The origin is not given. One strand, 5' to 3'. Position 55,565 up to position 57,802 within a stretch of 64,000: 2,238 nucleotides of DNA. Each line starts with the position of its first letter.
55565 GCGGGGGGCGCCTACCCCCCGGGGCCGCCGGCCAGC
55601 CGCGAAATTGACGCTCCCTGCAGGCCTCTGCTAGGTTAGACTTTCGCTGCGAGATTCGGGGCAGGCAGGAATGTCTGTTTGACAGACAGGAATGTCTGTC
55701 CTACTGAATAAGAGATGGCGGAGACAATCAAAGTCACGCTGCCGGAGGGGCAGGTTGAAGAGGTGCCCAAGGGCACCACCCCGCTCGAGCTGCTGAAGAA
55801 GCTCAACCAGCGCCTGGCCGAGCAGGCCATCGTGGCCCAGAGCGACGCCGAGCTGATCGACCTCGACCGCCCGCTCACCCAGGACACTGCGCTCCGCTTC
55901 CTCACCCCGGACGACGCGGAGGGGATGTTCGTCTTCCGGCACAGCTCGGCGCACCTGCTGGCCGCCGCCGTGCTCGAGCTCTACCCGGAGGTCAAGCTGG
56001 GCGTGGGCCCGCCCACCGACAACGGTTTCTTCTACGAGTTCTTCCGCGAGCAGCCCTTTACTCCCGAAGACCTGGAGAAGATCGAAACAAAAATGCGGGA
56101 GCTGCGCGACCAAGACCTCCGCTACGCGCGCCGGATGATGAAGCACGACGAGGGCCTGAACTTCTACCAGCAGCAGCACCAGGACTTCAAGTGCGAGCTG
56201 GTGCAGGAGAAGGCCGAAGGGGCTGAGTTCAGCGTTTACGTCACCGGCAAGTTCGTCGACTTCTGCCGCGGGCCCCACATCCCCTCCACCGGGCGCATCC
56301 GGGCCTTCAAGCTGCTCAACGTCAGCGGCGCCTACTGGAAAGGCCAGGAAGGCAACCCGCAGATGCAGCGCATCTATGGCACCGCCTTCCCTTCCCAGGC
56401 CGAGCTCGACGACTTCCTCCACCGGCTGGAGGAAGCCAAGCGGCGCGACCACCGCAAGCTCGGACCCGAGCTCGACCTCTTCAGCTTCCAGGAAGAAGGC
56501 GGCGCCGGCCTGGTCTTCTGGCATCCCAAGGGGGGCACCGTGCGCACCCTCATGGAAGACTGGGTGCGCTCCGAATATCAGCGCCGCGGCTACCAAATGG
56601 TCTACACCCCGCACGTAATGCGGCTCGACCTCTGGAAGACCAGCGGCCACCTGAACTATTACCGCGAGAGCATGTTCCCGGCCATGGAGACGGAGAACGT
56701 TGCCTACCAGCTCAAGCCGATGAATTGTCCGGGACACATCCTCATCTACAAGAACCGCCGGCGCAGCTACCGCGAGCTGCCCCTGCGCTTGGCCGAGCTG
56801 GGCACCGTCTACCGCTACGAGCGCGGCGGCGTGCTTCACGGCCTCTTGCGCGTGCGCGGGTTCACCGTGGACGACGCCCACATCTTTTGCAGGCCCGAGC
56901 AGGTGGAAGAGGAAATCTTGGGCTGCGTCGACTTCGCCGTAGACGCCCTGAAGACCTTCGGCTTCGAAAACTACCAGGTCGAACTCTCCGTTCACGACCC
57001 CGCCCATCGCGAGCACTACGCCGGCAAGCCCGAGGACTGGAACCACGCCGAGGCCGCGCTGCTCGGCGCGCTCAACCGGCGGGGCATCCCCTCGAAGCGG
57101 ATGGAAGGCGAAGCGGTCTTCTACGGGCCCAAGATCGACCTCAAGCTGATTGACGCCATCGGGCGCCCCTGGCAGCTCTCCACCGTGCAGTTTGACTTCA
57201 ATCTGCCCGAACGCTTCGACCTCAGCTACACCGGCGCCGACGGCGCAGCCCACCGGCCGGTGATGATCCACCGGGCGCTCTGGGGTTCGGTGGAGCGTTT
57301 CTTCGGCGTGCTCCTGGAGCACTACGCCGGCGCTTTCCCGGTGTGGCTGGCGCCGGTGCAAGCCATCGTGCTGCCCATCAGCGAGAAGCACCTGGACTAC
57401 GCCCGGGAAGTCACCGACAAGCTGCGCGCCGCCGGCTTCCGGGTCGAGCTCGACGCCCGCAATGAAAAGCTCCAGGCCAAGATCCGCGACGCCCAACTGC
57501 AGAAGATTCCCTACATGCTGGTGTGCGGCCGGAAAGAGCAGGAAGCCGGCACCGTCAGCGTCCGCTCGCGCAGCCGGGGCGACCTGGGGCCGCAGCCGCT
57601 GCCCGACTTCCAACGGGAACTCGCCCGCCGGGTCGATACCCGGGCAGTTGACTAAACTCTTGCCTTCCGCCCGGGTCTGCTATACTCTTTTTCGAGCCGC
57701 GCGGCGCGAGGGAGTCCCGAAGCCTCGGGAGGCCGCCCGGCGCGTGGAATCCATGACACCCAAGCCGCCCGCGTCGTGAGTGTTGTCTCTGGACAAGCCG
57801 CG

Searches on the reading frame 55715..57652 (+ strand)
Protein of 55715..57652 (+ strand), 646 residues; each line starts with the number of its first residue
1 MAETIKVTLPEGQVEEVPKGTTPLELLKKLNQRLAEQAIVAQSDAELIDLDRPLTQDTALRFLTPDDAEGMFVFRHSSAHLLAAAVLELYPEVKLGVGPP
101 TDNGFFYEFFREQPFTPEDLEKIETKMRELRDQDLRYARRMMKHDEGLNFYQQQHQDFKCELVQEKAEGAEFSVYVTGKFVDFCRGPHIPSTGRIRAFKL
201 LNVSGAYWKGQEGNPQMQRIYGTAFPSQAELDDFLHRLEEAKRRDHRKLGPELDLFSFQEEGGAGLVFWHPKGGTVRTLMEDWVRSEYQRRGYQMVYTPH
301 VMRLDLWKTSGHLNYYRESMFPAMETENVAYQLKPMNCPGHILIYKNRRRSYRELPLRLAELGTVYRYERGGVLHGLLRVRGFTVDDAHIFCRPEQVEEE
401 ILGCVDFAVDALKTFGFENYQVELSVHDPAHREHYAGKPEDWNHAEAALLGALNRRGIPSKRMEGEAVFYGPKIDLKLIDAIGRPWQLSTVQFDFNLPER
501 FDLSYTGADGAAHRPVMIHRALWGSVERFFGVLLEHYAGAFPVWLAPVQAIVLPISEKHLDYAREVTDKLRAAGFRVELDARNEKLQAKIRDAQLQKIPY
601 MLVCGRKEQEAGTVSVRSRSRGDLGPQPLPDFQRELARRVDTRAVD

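Call 56: find_encoding_contigs(protein=window:55715-57652:+, flank=10000, max_places=1)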
Protein window:55715-57652:+ (646 aa): no gene with exactly this product is on record in the collection.
